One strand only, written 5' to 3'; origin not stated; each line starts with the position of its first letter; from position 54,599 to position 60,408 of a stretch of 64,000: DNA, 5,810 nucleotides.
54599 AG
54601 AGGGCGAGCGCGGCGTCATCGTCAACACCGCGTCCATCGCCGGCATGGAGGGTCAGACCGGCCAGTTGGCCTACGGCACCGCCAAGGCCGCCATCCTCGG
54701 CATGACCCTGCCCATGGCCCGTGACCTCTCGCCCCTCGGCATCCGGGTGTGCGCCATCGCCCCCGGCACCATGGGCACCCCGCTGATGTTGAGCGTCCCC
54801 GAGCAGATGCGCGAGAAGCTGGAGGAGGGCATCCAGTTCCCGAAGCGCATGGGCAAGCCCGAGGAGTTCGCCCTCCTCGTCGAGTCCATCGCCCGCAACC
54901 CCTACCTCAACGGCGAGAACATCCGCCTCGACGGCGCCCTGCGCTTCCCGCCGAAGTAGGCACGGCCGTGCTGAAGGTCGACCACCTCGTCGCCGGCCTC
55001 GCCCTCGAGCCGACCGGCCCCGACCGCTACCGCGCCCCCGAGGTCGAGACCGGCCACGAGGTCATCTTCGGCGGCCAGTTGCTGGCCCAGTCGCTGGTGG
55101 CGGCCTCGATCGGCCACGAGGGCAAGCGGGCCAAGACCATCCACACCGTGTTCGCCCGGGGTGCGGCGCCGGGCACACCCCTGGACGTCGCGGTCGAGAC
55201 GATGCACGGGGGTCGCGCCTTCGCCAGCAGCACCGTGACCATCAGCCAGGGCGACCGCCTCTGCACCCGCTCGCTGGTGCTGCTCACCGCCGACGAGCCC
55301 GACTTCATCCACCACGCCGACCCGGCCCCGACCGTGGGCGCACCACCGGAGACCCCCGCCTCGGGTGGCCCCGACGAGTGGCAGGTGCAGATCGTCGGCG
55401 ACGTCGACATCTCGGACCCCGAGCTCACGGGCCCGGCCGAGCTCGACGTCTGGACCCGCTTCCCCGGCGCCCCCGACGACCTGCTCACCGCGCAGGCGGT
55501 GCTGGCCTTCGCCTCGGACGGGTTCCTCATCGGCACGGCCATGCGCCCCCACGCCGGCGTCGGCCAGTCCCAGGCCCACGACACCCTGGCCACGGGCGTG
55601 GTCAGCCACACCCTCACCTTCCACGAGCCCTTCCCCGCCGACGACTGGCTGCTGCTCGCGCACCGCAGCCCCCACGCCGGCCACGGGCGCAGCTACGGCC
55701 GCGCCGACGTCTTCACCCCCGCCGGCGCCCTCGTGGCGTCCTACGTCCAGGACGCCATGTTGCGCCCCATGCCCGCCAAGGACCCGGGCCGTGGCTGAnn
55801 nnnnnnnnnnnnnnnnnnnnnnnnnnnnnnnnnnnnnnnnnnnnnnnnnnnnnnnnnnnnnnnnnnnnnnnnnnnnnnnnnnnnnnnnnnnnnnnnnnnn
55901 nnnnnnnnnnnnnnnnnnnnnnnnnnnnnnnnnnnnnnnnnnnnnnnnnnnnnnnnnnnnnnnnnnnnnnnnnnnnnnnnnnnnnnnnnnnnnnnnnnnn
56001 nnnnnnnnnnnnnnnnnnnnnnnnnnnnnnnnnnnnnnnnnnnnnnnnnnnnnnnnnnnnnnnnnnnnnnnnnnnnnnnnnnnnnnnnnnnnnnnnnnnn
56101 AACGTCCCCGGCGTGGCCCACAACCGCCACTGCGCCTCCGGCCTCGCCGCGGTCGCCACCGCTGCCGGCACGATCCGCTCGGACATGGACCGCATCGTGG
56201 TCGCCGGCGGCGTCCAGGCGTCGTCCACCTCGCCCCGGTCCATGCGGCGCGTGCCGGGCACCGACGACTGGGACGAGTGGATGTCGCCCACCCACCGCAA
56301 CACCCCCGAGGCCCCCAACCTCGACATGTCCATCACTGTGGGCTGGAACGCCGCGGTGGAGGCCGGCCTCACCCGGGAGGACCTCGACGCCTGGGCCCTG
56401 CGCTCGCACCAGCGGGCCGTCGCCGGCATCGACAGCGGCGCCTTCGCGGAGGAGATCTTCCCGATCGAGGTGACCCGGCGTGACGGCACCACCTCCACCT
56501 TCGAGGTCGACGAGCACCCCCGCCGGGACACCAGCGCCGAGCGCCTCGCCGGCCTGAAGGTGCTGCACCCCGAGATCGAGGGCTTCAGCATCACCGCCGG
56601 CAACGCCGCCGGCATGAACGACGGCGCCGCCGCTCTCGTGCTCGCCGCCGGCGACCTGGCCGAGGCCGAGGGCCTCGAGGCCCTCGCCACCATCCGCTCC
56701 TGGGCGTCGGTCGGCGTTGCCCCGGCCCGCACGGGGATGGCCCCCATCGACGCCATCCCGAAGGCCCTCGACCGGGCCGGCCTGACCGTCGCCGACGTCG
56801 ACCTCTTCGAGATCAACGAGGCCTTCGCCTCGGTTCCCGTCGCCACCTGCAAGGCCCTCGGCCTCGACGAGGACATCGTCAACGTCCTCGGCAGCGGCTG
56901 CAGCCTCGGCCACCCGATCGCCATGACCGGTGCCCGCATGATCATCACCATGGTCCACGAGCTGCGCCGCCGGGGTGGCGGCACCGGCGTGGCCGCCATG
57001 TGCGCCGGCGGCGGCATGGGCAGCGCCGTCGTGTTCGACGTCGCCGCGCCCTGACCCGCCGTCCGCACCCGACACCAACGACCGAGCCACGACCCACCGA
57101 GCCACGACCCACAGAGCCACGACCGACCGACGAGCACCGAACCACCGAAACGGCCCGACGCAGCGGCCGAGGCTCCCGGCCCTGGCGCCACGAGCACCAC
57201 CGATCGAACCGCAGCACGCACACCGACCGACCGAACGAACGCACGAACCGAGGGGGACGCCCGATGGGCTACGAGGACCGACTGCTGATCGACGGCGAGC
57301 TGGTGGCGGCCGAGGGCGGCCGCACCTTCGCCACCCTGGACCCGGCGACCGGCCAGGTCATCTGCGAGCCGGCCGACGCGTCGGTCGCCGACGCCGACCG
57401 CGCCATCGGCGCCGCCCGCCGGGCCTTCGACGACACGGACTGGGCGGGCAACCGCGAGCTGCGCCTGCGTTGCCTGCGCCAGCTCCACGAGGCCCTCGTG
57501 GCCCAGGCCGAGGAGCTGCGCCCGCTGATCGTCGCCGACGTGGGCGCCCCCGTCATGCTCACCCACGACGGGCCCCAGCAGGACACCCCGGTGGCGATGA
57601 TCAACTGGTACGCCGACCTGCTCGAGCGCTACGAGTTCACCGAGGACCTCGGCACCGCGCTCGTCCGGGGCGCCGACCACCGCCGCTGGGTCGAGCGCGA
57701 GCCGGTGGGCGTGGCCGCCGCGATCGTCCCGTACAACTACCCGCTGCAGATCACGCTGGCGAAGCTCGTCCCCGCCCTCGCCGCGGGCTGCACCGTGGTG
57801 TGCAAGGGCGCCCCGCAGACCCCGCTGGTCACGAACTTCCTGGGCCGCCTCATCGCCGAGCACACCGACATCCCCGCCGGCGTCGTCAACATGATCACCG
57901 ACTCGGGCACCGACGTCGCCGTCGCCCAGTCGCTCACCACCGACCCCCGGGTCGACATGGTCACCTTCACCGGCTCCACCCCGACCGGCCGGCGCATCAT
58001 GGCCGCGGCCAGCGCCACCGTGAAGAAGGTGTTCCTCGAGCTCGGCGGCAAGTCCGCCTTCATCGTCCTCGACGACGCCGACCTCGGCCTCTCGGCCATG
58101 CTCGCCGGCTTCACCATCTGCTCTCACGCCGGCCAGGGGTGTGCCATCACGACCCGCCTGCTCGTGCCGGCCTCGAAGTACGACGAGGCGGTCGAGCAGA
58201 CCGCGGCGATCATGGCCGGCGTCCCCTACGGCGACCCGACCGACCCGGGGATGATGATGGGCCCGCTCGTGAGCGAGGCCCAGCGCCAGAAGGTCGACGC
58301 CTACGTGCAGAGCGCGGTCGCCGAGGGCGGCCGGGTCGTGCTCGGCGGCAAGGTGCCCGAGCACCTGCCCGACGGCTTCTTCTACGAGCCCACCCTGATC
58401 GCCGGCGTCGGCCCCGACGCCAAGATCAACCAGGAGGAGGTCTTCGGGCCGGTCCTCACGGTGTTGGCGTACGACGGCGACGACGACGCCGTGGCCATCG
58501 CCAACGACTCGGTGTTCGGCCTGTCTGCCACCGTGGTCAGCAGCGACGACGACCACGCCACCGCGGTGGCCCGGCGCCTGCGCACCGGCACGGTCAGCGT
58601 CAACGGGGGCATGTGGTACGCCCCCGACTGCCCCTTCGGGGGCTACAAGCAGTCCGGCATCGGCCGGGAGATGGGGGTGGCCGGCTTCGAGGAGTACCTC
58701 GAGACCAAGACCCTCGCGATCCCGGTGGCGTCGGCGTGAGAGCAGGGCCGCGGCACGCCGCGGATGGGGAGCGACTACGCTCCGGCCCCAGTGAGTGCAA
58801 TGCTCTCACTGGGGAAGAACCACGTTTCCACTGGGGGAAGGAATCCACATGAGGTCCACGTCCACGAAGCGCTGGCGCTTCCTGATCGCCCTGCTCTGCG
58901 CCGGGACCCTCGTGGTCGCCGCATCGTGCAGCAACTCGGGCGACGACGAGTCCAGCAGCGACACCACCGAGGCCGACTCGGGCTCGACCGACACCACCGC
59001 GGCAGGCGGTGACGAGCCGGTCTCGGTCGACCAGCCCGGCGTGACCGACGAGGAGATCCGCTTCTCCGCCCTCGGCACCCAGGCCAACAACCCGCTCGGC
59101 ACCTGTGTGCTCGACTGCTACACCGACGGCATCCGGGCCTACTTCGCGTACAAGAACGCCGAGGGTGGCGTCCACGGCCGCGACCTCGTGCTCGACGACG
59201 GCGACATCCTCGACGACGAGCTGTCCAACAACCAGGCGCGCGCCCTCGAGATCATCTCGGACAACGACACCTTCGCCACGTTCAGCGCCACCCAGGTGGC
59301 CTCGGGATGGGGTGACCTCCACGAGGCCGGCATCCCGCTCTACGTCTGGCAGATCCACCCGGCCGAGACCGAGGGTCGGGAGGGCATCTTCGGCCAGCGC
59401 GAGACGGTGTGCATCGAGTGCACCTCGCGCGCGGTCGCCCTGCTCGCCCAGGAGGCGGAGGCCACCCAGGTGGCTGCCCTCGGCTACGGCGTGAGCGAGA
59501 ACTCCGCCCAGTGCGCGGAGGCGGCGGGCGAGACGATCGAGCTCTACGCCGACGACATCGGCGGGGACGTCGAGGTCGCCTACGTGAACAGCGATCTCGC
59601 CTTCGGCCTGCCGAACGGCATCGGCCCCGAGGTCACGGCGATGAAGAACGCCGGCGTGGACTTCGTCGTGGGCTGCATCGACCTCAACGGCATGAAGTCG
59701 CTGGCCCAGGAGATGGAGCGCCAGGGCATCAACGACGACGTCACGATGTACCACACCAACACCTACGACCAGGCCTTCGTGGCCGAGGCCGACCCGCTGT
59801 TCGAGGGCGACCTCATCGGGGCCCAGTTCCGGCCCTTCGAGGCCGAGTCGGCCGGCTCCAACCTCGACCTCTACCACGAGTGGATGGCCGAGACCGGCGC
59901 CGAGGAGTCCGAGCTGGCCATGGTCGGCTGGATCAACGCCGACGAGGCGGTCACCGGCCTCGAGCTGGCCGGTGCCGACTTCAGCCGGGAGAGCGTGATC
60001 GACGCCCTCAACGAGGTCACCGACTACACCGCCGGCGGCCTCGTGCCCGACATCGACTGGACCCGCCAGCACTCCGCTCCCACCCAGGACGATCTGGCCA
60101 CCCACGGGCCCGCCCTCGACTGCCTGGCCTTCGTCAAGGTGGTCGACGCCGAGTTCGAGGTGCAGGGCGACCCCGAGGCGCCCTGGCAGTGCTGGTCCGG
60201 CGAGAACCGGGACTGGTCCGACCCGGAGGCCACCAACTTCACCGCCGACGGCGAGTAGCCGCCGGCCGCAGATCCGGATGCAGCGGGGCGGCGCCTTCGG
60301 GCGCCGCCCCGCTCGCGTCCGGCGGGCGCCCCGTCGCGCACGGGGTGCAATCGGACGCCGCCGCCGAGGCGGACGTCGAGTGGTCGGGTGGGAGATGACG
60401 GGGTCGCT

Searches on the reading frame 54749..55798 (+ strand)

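Call 69: search_protein_families(library=pfam, proteins=[window:54749-55798:+], max_evalue=0.0001)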
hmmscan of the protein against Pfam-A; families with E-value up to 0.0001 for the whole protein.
window:54749-55798:+ (349 aa): 3 families
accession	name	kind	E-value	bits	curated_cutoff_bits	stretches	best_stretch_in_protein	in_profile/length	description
PF20789.3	4HBT_3C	-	3.3e-19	69.9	24.1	1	200-337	11-139/140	Acyl-CoA thioesterase C-terminal domain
PF02551.21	Acyl_CoA_thio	-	3.1e-13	50.2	21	1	233-334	32-129/132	Acyl-CoA thioesterase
PF13622.12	4HBT_3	-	1.2e-09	38.7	24.3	1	101-178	7-81/83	Acyl-CoA thioesterase N-terminal domain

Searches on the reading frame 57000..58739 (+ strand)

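Call 41: search_protein_families(library=pfam, proteins=[window:57000-58739:+], max_evalue=0.00001)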
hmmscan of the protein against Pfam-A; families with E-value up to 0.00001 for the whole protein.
window:57000-58739:+ (579 aa): 1 family
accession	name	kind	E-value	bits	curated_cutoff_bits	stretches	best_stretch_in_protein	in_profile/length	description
PF00171.27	Aldedh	-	1e-140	469.8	23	1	104-571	4-460/461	Aldehyde dehydrogenase family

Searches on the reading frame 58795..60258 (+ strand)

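Call 69: search_protein_families(library=pfam, proteins=[window:58795-60258:+], max_evalue=0.0001)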
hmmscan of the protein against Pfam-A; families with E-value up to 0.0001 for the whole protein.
window:58795-60258:+ (487 aa): 1 family
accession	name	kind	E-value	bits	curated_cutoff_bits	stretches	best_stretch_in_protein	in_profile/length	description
PF13458.12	Peripla_BP_6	-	4.4e-22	79.7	31.7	1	109-431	21-331/343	Periplasmic binding protein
